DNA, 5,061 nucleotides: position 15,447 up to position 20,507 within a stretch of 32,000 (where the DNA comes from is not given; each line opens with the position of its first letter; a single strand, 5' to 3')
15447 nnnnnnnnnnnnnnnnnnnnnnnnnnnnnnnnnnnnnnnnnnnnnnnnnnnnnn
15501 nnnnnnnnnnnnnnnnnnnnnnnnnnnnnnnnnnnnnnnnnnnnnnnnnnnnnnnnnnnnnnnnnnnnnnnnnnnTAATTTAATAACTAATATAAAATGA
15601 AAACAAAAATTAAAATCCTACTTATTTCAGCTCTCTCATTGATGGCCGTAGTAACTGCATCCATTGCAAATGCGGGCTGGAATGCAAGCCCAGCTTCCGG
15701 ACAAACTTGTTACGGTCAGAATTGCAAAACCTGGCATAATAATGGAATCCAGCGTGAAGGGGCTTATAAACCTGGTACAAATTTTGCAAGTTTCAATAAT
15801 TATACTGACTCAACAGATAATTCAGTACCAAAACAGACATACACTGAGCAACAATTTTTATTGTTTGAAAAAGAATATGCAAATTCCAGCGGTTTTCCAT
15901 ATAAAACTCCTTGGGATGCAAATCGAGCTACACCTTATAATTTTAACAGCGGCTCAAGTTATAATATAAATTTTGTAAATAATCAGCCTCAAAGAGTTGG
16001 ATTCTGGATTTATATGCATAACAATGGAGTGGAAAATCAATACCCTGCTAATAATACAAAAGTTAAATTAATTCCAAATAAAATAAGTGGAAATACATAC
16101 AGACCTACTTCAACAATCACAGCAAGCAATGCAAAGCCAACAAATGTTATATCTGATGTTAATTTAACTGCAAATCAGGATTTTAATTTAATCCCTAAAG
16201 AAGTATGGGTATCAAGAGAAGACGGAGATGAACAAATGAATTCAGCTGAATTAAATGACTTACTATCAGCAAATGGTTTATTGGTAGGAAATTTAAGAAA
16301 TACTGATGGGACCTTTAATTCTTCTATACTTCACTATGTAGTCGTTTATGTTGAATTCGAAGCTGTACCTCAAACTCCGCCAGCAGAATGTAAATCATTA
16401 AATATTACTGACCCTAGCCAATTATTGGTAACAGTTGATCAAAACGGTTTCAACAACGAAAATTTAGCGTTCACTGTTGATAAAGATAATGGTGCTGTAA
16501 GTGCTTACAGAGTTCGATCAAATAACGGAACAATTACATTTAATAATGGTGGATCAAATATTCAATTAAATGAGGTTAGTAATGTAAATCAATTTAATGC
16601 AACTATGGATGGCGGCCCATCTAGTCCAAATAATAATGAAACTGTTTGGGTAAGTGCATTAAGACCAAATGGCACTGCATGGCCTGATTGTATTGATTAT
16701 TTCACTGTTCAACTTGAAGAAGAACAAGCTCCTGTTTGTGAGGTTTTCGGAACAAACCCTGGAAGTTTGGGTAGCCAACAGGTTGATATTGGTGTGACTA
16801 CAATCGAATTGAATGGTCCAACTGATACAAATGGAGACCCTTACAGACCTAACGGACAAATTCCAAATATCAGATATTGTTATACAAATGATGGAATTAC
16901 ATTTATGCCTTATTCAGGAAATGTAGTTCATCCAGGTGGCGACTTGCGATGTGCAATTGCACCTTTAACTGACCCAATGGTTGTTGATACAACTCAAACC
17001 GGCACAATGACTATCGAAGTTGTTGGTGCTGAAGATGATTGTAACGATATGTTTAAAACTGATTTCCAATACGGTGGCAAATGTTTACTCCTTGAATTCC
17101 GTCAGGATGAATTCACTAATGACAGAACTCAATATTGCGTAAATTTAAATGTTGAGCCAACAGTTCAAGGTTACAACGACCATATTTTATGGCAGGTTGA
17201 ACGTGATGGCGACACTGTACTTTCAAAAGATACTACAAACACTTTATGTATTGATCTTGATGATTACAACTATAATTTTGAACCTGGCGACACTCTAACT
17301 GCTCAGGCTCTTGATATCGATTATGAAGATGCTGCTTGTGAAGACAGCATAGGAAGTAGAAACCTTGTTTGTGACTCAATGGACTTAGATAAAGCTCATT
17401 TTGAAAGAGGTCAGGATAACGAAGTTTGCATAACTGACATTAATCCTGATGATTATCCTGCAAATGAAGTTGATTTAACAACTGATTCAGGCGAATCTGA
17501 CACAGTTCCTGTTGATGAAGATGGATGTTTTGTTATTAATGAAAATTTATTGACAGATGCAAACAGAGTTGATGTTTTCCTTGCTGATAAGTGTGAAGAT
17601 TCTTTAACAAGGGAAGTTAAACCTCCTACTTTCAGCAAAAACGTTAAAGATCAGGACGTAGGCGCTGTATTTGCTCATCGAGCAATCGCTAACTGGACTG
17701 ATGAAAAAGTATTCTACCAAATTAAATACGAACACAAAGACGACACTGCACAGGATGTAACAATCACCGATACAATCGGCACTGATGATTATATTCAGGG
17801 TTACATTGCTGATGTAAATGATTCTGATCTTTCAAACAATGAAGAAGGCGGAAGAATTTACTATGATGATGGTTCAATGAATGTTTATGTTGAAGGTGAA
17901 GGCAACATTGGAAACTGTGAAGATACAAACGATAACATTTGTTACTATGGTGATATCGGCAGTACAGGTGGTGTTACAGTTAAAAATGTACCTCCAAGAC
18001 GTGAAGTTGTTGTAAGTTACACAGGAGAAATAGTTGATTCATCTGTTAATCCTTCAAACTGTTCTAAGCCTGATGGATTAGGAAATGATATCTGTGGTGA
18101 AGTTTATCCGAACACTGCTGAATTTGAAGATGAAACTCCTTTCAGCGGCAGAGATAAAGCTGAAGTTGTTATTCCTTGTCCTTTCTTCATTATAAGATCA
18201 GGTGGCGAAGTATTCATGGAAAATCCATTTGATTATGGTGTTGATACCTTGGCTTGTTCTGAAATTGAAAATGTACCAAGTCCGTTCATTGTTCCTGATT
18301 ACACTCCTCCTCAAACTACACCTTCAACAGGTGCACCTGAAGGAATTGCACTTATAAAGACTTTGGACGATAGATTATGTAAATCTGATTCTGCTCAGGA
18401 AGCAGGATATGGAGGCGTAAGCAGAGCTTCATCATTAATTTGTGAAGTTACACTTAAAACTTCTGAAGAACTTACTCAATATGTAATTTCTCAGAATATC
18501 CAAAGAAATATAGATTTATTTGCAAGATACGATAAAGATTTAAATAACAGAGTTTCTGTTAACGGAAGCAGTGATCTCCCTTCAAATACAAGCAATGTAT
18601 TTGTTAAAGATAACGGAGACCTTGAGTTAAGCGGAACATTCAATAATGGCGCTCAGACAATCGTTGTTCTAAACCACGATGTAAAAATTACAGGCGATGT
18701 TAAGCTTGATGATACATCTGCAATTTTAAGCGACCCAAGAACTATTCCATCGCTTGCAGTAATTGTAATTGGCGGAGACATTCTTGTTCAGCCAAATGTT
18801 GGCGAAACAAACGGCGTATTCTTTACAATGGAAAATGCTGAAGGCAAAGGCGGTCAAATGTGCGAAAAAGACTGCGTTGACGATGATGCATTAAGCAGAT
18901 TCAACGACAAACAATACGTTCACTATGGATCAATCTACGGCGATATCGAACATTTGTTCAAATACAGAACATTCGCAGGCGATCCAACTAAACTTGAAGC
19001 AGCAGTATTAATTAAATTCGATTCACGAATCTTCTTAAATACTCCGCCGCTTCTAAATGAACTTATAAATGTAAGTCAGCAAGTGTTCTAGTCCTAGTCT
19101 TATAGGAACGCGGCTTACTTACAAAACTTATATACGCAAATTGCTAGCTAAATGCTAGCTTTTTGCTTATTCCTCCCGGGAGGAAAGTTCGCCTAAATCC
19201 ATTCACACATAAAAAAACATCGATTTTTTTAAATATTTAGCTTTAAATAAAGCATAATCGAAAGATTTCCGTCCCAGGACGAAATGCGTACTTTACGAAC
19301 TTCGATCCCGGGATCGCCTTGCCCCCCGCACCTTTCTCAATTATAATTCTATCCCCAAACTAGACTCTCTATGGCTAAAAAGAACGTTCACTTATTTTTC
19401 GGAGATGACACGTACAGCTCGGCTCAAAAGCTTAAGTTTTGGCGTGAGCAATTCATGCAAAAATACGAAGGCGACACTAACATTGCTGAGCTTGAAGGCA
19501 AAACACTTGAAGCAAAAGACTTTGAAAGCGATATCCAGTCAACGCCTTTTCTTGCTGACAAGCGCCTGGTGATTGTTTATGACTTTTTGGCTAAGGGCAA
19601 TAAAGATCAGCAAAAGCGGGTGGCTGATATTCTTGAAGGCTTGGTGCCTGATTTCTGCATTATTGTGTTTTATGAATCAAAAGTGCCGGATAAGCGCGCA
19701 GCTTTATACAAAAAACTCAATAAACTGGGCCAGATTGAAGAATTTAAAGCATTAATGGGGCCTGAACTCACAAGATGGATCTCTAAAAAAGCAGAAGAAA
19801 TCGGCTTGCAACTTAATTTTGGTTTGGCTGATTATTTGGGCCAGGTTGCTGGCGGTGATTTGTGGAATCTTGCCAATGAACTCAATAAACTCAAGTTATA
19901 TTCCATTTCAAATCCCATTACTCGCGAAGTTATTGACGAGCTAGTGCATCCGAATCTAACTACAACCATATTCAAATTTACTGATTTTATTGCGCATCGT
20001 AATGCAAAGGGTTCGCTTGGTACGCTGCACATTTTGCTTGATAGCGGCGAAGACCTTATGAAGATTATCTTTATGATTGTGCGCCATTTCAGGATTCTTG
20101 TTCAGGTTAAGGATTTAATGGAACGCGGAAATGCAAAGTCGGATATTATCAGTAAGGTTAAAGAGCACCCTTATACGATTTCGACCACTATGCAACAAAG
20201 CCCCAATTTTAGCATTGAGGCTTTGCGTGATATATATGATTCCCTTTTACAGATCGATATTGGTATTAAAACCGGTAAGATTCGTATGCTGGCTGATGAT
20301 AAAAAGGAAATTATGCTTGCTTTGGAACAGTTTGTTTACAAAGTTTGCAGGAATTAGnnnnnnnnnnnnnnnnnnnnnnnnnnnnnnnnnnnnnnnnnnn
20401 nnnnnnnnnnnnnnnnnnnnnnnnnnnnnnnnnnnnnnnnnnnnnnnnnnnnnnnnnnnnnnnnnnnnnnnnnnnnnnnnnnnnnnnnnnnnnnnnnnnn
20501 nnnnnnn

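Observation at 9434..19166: Promoter-to-terminator three-gene block of orphan proteins (1850, 165 and 1164 aa): candidate undescribed envelope or cell-contact system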

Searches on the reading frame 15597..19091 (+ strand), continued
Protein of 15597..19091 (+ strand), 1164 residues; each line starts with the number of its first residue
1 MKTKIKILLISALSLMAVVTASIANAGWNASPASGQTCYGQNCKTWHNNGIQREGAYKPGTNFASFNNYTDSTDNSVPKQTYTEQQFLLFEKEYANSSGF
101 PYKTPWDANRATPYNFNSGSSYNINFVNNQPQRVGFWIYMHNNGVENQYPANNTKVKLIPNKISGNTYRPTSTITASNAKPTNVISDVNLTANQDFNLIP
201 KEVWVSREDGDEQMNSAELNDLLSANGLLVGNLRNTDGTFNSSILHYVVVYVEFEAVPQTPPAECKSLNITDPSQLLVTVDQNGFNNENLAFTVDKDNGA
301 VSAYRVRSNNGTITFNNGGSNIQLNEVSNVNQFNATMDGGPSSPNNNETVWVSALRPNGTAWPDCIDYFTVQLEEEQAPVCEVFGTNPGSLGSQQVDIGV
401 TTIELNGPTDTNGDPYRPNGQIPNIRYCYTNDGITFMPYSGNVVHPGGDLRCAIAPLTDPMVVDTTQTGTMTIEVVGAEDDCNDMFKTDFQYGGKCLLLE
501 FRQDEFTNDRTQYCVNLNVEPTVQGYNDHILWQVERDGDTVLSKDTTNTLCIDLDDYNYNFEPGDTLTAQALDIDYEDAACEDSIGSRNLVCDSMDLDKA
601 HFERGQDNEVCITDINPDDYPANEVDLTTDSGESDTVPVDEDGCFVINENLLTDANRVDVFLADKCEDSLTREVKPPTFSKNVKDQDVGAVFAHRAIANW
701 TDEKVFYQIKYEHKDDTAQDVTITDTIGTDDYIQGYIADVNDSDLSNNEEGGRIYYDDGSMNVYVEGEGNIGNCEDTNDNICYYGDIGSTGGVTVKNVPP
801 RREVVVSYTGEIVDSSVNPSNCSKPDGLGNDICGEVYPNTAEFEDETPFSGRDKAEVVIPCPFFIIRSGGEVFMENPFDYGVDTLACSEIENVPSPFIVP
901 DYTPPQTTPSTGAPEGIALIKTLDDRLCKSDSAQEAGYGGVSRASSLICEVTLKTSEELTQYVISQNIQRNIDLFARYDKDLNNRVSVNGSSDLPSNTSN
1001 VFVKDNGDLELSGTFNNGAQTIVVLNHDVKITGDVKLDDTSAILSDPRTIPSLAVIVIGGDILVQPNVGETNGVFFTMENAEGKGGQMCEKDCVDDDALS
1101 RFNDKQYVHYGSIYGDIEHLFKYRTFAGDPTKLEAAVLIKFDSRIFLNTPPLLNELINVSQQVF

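Call 64: search_protein_families(library=pfam, alignment_id=A2, max_evalue=0.01)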
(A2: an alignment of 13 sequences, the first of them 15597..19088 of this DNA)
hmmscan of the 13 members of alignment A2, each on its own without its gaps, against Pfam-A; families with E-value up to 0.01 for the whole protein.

A. member 1, window:15597-19088:+ (1164 aa): 0 families

B. families by the number of members that match (of 13 scanned): 1 family
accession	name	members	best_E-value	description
PF03471.22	CorC_HlyC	1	0.0056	Transporter associated domain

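Call 93: search_dna_similar(query=window:15597-19088:+, collection=phages, mode=protein, max_evalue=0.001, max_rows=5)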
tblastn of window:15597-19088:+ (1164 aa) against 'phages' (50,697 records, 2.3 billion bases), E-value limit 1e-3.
No match.

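Call 103: search_protein_families(library=padloc, proteins=[window:15597-19091:+], max_evalue=0.01)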
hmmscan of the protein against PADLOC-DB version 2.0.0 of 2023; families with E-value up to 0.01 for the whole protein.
window:15597-19091:+ (1164 aa): 0 families

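Call 104: search_protein_families(library=phrogs, proteins=[window:15597-19091:+], max_evalue=0.01)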
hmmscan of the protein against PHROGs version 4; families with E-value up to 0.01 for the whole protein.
window:15597-19091:+ (1164 aa): 0 families

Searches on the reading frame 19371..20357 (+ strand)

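Call 8: search_protein_families(library=pfam, proteins=[window:19371-20357:+])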
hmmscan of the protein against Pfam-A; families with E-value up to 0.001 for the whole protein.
window:19371-20357:+ (328 aa): 2 families
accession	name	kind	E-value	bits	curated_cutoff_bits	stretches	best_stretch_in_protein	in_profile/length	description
PF21694.2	DNA_pol3_delta_C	-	1.9e-29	102.5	27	1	198-305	2-109/121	DNA polymerase III delta subunit, C-terminal domain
PF06144.19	DNA_pol3_delta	-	1.4e-14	54.6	21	1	7-121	1-119/124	DNA polymerase III, delta subunit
